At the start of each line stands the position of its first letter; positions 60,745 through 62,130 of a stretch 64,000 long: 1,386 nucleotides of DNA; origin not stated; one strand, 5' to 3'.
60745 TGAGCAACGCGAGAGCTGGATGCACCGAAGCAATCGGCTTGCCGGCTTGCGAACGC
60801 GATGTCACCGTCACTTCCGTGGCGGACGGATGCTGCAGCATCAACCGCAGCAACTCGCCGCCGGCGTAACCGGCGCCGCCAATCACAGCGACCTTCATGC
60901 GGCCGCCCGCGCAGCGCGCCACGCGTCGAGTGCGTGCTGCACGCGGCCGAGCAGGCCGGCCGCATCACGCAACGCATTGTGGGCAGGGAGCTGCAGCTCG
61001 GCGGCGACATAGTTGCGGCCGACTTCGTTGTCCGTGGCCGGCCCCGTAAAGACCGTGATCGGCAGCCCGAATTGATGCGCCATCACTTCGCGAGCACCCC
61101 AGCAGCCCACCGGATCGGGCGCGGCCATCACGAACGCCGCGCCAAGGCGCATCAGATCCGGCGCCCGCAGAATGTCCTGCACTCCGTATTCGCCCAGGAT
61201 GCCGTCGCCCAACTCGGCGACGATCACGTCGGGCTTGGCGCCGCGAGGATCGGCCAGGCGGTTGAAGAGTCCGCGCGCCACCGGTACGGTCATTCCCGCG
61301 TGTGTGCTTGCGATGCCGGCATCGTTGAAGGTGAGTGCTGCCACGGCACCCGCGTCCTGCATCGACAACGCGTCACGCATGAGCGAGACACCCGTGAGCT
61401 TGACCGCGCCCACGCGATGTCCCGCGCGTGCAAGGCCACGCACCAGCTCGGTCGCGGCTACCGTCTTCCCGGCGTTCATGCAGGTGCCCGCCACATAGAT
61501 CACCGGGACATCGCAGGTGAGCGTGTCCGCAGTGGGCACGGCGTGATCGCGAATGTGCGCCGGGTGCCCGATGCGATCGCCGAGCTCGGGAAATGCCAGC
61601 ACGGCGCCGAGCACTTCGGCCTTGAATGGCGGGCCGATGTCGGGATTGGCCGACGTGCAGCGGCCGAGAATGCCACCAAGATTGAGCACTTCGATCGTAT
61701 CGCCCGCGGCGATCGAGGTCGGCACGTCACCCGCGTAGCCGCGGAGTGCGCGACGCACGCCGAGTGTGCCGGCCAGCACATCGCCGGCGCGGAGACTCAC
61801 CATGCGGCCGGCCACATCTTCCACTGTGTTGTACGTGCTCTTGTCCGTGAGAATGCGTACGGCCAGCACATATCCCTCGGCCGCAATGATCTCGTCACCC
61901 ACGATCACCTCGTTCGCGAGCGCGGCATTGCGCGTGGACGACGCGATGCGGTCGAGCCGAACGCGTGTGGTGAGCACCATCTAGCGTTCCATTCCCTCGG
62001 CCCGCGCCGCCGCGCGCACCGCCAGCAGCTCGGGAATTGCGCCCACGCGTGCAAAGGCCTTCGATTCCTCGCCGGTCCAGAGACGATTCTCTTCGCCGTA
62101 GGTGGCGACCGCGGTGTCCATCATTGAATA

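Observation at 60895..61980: Uncharacterised P-loop protein embedded between argG and argC in an operon lacking argA/argJ: candidate missing first step of arginine synthesis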

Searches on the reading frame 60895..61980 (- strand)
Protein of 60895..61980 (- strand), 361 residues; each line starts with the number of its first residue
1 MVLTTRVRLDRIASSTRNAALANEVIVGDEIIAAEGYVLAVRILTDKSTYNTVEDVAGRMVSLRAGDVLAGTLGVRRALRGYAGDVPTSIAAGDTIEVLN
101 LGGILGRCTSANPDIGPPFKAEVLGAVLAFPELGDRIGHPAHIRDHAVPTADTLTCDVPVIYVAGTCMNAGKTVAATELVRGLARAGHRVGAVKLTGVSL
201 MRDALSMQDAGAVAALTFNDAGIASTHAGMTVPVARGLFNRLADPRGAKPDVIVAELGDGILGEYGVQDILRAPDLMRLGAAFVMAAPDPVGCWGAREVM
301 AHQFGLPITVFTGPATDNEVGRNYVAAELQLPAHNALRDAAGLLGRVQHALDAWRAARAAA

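Call 4: search_protein_families(library=pfam, proteins=[window:60895-61980:-], max_evalue=0.01)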
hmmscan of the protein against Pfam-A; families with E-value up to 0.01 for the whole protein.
window:60895-61980:- (361 aa): 3 families
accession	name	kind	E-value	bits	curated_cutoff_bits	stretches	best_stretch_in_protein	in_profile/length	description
PF03205.20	MobB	-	0.0012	19.1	26.6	1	163-228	4-73/133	Molybdopterin guanine dinucleotide synthesis protein B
PF07755.17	DUF1611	-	0.0016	18.3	25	1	155-202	9-56/201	Domain of unknown function (DUF1611_C) P-loop domain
PF01656.29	CbiA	-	0.0088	16.4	25.4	0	162-195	2-35/125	CobQ/CobB/MinD/ParA nucleotide binding domain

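Call 5: search_protein_families(library=ncbifam, proteins=[window:60895-61980:-], max_evalue=0.01)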
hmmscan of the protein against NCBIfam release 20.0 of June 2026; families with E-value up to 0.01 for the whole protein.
window:60895-61980:- (361 aa): 4 families
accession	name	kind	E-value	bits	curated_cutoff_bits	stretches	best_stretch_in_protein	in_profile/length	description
TIGR00176.1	mobB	equivalog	0.0032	17.5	76.2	1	161-225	2-70/155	molybdopterin-guanine dinucleotide biosynthesis protein B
TIGR00347.1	bioD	equivalog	0.0043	17.2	83.3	0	162-210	1-52/166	dethiobiotin synthase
NF011056.0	PRK14489.1-1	equivalog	0.0064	15.7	379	1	152-201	197-245/363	bifunctional molybdenum cofactor guanylyltransferase MobA/molybdopterin-guanine dinucleotide biosynthesis adaptor protein MobB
TIGR00313.1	cobQ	equivalog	0.0089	14.9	309.9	0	161-202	1-42/477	cobyric acid synthase CobQ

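Call 6: find_homologous_proteins(query=window:60895-61980:-)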
Query window:60895-61980:- (361 aa): 2230 proteins with E <= 0.001 among 8000 candidates; the best 120 are listed.
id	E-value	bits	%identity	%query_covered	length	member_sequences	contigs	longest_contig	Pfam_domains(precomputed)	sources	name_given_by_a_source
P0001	1.5e-196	671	86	99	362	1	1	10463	-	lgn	-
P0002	5.1e-194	662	85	100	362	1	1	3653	-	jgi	jgi:hypothetical protein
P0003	1.2e-192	658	83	100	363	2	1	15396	-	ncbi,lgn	-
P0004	3.3e-192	656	84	99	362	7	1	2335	-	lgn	-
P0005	3.4e-192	656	83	100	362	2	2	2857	-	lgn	-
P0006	9.8e-192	655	85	100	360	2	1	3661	-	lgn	-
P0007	4.7e-190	649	83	98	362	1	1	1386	-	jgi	jgi:hypothetical protein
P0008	7.4e-190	649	83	100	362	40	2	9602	-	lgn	-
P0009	8.9e-190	648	83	99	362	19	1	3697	-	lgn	-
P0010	9.0e-190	648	83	99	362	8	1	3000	-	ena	-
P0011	2.5e-189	647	83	100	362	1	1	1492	-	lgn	-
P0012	5.7e-189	646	82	100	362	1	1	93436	-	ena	-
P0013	6.8e-189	645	81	100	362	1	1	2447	-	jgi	jgi:hypothetical protein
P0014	1.2e-188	645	82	100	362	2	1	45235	-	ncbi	-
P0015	1.3e-188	645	83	100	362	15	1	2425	-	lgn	-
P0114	1.6e-176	605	80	99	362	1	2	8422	PF07755.18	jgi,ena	-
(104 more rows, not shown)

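Call 8: search_solved_structures(query=window:60895-61980:-, max_evalue=10, show_alignments=2)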
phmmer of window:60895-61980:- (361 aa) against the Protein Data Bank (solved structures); distinct sequences matched with E-value up to 10: 0.

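Call 17: search_protein_representatives(protein=window:60895-61980:-)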
Query: 361 residues. Proteins with E-value up to 0.001 (for the whole library): 1412; up to 1e-10: 894; up to 1e-30: 163. The best 150 are listed.
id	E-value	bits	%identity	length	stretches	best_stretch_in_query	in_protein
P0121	2.2e-107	375.8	55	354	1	5-351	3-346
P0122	1.9e-96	339.8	79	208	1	1-204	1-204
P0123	2.0e-95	336.5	49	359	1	5-347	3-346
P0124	1.0e-89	317.7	56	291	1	71-357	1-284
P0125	3.3e-86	306.1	50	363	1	6-330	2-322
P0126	4.1e-85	302.5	45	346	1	6-341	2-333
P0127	2.3e-84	300.1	49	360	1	7-351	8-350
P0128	3.0e-84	299.7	79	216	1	168-357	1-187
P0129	1.3e-82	294.4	68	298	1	1-244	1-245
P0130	6.9e-79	282.1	45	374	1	4-360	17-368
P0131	5.9e-76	272.4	49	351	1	3-346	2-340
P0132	3.3e-75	269.9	47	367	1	5-343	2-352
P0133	4.6e-74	266.2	82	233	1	1-156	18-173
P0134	1.1e-73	264.9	47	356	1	4-338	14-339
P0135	2.0e-71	257.5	45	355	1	6-339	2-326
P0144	1.4e-64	235.0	46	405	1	5-298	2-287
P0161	2.1e-55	204.8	38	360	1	7-334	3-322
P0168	5.3e-53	197.0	76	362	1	36-164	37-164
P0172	2.4e-50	188.2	38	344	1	6-340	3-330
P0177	2.2e-49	185.1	35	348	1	33-340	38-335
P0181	1.0e-47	179.6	63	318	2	155-326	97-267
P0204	2.2e-43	165.3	34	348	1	23-355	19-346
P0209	6.5e-43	163.8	32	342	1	33-344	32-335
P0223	1.9e-40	155.7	35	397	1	14-359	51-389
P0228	2.5e-39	152.0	40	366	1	99-346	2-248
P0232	2.1e-38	149.0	31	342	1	6-337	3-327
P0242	1.8e-36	142.6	39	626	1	44-347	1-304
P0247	1.1e-35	140.0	34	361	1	32-356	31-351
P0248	1.3e-35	139.7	48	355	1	40-214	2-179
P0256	7.3e-34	134.0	36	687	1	7-323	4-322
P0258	2.1e-33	132.5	31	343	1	32-339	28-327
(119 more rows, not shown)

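Call 19: search_protein_families(library=pfam, alignment_id=A1, max_evalue=0.01)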
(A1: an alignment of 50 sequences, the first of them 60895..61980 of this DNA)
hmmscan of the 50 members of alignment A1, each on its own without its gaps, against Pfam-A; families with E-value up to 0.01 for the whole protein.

A. member 1, window:60895-61980:- (361 aa): 3 families
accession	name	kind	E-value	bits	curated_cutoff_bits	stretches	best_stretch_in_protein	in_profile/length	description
PF03205.20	MobB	-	0.0012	19.1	26.6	1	163-228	4-73/133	Molybdopterin guanine dinucleotide synthesis protein B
PF07755.17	DUF1611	-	0.0016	18.3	25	1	155-202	9-56/201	Domain of unknown function (DUF1611_C) P-loop domain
PF01656.29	CbiA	-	0.0088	16.4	25.4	0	162-195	2-35/125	CobQ/CobB/MinD/ParA nucleotide binding domain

B. families by the number of members that match (of 50 scanned): 7 families
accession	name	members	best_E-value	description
PF03205.20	MobB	23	6.4e-06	Molybdopterin guanine dinucleotide synthesis protein B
PF01656.29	CbiA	21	3.4e-06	CobQ/CobB/MinD/ParA nucleotide binding domain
PF07755.17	DUF1611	12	0.00028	Domain of unknown function (DUF1611_C) P-loop domain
PF13500.12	AAA_26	6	0.00018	AAA domain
PF13604.12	AAA_30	1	8.3e-05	AAA domain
PF02492.25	cobW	1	0.0013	CobW/HypB/UreG, nucleotide-binding domain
PF13245.12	AAA_19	1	0.0034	AAA domain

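Call 20: search_solved_structures(query=A1, max_evalue=10, show_alignments=3)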
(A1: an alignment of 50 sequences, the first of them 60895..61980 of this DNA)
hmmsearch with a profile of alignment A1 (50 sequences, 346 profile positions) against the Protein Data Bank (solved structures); distinct sequences matched with E-value up to 10: 32.
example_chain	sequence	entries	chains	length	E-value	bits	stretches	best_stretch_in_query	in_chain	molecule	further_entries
1rj9_A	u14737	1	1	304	2.3e-05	26.6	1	107-181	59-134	Signal Recognition Protein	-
2j7p_D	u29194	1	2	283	4e-05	25.8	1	107-181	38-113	CELL DIVISION PROTEIN FTSY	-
2cnw_D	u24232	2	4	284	4.1e-05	25.8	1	107-181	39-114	CELL DIVISION PROTEIN FTSY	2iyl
1okk_D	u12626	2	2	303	5e-05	25.5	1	107-181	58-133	CELL DIVISION PROTEIN FTSY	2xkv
2q9a_A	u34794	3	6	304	5.1e-05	25.5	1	107-181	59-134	Cell division protein ftsY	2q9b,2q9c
3fgn_A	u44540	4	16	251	0.00025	23.2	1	145-193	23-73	Dethiobiotin synthetase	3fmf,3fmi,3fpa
6cve_A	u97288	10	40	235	0.0014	20.8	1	149-193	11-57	ATP-dependent dethiobiotin synthetase BioD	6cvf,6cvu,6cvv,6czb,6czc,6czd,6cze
6nka_A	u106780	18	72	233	0.0014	20.7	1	149-193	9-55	ATP-dependent dethiobiotin synthetase BioD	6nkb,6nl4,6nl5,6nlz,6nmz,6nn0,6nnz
1dts_A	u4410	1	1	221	0.0033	19.5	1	152-186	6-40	DETHIOBIOTIN SYNTHETASE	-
1a82_A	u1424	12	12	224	0.0034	19.5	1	152-186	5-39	DETHIOBIOTIN SYNTHETASE | PROTEIN (DETHIOBIOTIN SYNTHETASE) | DETHIOBIOTIN SYNTHASE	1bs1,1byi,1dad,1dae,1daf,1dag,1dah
4wop_A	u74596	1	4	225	0.0035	19.4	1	149-193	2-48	ATP-dependent dethiobiotin synthetase BioD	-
5l3r_A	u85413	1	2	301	0.0039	19.3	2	144-180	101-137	Signal recognition particle 54 kDa protein, chloroplastic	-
3of5_A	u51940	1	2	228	0.0059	18.7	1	152-186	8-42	Dethiobiotin synthetase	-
4oyh_A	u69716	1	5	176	0.0086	18.1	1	146-189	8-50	Molybdopterin-guanine dinucleotide biosynthesis protein B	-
3dm5_A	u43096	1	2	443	0.013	17.5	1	146-182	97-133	Signal recognition 54 kDa protein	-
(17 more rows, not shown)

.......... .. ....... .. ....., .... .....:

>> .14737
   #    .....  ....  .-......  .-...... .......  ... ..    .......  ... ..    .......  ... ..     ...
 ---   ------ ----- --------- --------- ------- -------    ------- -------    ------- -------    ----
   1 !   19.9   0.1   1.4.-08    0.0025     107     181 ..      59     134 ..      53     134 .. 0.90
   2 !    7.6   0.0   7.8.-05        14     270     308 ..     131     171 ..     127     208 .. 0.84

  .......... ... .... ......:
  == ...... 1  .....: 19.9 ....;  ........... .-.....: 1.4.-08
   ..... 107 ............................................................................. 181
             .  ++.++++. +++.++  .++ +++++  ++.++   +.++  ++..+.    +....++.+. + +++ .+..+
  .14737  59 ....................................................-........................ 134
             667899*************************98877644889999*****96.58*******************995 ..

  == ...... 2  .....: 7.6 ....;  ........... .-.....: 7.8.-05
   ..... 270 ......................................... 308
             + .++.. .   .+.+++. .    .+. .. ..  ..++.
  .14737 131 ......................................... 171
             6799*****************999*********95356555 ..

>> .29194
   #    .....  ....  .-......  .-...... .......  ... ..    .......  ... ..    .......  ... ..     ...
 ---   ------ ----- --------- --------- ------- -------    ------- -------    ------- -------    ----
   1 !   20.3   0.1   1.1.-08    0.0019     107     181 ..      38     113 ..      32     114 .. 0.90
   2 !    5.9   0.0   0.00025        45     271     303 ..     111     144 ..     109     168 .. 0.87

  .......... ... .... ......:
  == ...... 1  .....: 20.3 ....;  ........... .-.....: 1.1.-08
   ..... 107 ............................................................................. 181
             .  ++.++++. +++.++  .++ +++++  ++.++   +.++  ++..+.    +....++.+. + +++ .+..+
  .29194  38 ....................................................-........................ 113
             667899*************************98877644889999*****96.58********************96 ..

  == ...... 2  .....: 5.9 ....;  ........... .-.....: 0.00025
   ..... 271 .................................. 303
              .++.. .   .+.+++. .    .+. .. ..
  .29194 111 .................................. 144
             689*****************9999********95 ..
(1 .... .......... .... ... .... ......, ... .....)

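Call 24: find_related_loci(query=A2, collection=genome_contigs, flank=10000)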
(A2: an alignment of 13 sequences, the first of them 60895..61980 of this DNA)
Query A2 (361 aa) in genome_contigs; peptide patterns used: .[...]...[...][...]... (x = any residue, [..] = any of these).
600 stretches matched a pattern (row limit reached: there are more); 593 encode a relative of the query (tblastn E <= 1e-3); the best 80 are kept; 80 distinct loci.
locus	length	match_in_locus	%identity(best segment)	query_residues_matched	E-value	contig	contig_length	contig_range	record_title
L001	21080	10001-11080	85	1-360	0e+0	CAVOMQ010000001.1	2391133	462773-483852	MAG: uncultured Gemmatimonadales bacterium isolate MFD00008.bin.1.51 genome assembly, contig: contig_38893, whole genome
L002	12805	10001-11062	84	1-354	0e+0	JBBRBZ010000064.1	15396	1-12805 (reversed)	MAG: Gemmatimonadales bacterium isolate Co_metawrap_2377 Cmw_2377_k141_12172864_length_15396_cov_15.0000, whole genome s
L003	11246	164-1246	82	1-361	0e+0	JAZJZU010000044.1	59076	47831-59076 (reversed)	MAG: Gemmatimonadota bacterium isolate ADI_H2L1_1_122_18_3-bin035_1 ADIH2L11_B035_1_000000000044, whole genome shotgun s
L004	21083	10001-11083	82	1-361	0e+0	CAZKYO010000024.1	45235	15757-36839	MAG TPA_asm: uncultured Gemmatimonadaceae bacterium isolate binchicken_co118_191 genome assembly, contig: NODE_723_lengt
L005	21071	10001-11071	80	1-357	0e+0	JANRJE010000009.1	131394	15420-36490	MAG: Gemmatimonadales bacterium isolate bins.158 k141_3436545, whole genome shotgun sequence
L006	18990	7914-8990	80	1-359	0e+0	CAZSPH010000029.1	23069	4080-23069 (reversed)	MAG TPA_asm: uncultured Gemmatimonadaceae bacterium isolate SRP344714_co1_296 genome assembly, contig: NODE_4217_length_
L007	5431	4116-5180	80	6-360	0e+0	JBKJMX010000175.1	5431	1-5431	MAG: Gemmatimonadales bacterium isolate ant_bin.344 k117_5041671, whole genome shotgun sequence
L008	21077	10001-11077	78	1-359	0e+0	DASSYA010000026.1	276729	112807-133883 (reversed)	MAG TPA_asm: Gemmatimonadales bacterium isolate SMAG_U664 k141_1414856, whole genome shotgun sequence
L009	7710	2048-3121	76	1-358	0e+0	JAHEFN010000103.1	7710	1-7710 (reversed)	MAG: Gemmatimonadetes bacterium isolate Ww334 NODE_27092_length_7710_cov_3.062854, whole genome shotgun sequence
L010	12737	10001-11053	79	1-354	0e+0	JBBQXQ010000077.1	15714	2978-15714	MAG: Gemmatimonadales bacterium isolate Co_metawrap_2123 Cmw_2123_k141_23905197_length_15714_cov_11.9969, whole genome s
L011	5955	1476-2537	78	1-357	0e+0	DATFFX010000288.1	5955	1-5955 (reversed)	MAG TPA_asm: Gemmatimonadales bacterium isolate SMAG_U8647 k141_1444074, whole genome shotgun sequence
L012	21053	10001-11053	80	1-354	0e+0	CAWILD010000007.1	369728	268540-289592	MAG: uncultured Gemmatimonadales bacterium isolate MFD05176.bin.1.238 genome assembly, contig: contig_23573, whole genom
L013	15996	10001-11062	79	2-358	0e+0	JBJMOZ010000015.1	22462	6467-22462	MAG: Gemmatimonadales bacterium isolate 12C16O_48h_50_P10_coass_bin_41 k141_1094549, whole genome shotgun sequence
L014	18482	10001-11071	78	1-360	3e-180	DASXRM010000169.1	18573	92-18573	MAG TPA_asm: Gemmatimonadales bacterium isolate SMAG_U4640 k141_2577302, whole genome shotgun sequence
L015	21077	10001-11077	79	1-359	4e-180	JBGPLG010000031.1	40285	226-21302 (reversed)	MAG: Gemmatimonadota bacterium isolate OBJ_0618_7090110_268 k141_2514660_length_40285_cov_37.2750, whole genome shotgun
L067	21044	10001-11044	56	6-361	5e-128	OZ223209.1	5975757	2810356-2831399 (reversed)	MAG: Myxococcota bacterium isolate 6e5ad1d4-156e-4916-952c-8a0b14857fe9 genome assembly, chromosome: 1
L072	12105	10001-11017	57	6-343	6e-123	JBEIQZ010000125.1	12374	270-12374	MAG: Alphaproteobacteria bacterium isolate Sample-107-S7-bin-62 Sample_107_S7-bin_62-k141_1100195, whole genome shotgun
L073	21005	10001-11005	58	3-336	7e-121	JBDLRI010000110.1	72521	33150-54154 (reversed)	MAG: Pseudomonadota bacterium isolate icacos_2019_sw_WHONDRS-S19S_0094_B_bin.162 scaffold_1692401, whole genome shotgun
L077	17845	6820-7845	56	6-347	2e-114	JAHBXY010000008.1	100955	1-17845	MAG: Planctomycetota bacterium isolate ACE_PLA31 PLA31_8, whole genome shotgun sequence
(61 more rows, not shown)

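Call 36: find_encoding_contigs(protein=P0232, flank=8000, max_places=3)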
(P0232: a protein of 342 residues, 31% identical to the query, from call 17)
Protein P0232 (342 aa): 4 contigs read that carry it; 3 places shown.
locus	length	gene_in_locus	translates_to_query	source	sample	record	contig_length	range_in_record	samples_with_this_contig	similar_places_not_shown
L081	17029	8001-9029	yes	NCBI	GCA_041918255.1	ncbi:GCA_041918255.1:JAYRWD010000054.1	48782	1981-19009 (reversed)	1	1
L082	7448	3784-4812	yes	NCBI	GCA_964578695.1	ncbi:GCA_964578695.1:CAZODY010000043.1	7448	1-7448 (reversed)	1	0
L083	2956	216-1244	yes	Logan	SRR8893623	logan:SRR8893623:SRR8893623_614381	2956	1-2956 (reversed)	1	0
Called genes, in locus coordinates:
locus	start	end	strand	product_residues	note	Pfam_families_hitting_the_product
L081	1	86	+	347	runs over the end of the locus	PF02557:VanY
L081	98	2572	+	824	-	PF13439:Glyco_transf_4, PF13579:Glyco_trans_4_4 (faint), PF00534:Glycos_transf_1, PF13524:Glyco_trans_1_2 (faint), PF13692:Glyco_trans_1_4, PF13439:Glyco_transf_4, PF00534:Glycos_transf_1, PF13692:Glyco_trans_1_4, +1 more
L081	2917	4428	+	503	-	-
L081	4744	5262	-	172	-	-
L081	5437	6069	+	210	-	PF03575:Peptidase_S51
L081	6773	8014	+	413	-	PF00764:Arginosuc_synth, PF06508:QueC (weak), PF20979:Arginosuc_syn_C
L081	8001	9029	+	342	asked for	-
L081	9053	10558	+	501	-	PF00206:Lyase_1, PF14698:ASL_C2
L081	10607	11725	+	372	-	PF01546:Peptidase_M20, PF07687:M20_dimer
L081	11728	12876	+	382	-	-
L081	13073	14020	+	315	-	PF02729:OTCace_N, PF00185:OTCace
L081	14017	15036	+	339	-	PF00988:CPSase_sm_chain, PF00117:GATase, PF07722:Peptidase_C26 (weak)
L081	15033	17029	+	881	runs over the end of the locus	PF25596:CPSase_L_D1, PF02222:ATP-grasp, PF02655:ATP-grasp_3 (weak), PF02786:CPSase_L_D2, PF02787:CPSase_L_D3, PF25596:CPSase_L_D1, PF02222:ATP-grasp (weak), PF02786:CPSase_L_D2, +1 more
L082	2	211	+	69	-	?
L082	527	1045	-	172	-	-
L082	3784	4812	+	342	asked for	-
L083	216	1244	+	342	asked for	-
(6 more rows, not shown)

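Call 37: find_encoding_contigs(protein=P0209, flank=8000, max_places=2)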
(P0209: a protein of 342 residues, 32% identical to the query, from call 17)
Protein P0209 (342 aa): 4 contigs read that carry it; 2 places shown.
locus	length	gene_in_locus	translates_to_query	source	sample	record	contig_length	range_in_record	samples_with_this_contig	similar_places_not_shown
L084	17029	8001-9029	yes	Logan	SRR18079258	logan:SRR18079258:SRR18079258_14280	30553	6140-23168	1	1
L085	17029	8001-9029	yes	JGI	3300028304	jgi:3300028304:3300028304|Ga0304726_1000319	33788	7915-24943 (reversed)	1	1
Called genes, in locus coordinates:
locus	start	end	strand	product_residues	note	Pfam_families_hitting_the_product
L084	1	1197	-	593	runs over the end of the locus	PF00999:Na_H_Exchanger, PF02254:TrkA_N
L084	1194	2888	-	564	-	PF00999:Na_H_Exchanger, PF02254:TrkA_N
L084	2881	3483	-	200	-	PF01300:Sua5_yciO_yrdC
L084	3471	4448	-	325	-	PF00814:TsaD, PF22521:HypF_C_2 (weak)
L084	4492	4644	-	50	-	PF01599:Ribosomal_S27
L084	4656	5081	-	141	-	PF01282:Ribosomal_S24e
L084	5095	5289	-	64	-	PF06093:Spt4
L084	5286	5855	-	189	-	PF03876:SHS2_Rpb7-N, PF00575:S1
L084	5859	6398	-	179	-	PF00719:Pyrophosphatase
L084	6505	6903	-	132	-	PF18477:PIN_9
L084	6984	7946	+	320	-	PF24827:AstE_AspA_cat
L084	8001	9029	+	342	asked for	PF01656:CbiA (faint)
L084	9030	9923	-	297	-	PF02750:Synapsin_C (weak), PF14397:ATPgrasp_ST (faint), PF02655:ATP-grasp_3, PF02786:CPSase_L_D2 (faint), PF02955:GSH-S_ATP, PF08443:RimK, PF07478:Dala_Dala_lig_C (weak)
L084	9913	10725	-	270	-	-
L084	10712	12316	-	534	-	PF13529:Peptidase_C39_2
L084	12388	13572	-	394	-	PF00009:GTP_EFTU, PF01926:MMR_HSR1 (faint), PF03144:GTP_EFTU_D2 (weak), PF09173:eIF2_C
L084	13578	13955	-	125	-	PF01092:Ribosomal_S6e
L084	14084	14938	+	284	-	PF05552:MS_channel_1st_1 (faint), PF00924:MS_channel_2nd (weak)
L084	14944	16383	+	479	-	PF02386:TrkH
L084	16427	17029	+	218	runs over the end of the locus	PF02254:TrkA_N, PF02080:TrkA_C (weak)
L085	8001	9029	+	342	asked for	PF01656:CbiA (faint)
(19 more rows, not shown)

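Call 38: find_encoding_contigs(protein=P0204, flank=8000, max_places=2)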
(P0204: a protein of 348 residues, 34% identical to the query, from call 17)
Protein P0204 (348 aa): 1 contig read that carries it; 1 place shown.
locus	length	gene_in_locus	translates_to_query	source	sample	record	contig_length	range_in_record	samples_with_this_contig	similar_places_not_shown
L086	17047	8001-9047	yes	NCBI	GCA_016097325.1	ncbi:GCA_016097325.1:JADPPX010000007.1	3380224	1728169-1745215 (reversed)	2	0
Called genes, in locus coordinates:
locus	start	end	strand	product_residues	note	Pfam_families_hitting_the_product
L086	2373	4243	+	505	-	PF01476:LysM, PF23577:LysM_RLK (faint), PF01476:LysM (weak)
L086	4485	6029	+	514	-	PF12796:Ank_2 (faint), PF13857:Ank_5 (faint), PF13606:Ank_3 (faint), PF00023:Ank (faint), PF13637:Ank_4 (faint)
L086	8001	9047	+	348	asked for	-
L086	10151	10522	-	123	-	-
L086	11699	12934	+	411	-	PF07992:Pyr_redox_2, PF00070:Pyr_redox (weak)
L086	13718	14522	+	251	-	PF03067:LPMO_10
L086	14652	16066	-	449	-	PF03583:LIP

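Call 39: find_encoding_contigs(protein=P0247, flank=8000, max_places=2)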
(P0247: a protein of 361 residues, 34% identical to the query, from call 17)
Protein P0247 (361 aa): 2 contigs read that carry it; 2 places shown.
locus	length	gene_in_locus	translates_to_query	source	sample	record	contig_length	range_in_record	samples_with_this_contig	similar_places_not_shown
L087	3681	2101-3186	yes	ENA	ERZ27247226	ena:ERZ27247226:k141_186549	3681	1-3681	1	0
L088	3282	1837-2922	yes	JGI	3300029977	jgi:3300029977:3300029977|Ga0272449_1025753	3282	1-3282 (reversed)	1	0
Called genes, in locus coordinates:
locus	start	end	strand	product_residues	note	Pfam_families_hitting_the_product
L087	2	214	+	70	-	?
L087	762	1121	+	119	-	-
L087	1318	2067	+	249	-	-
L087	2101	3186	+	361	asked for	-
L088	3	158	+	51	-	?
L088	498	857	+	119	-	-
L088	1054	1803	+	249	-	-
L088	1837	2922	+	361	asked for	-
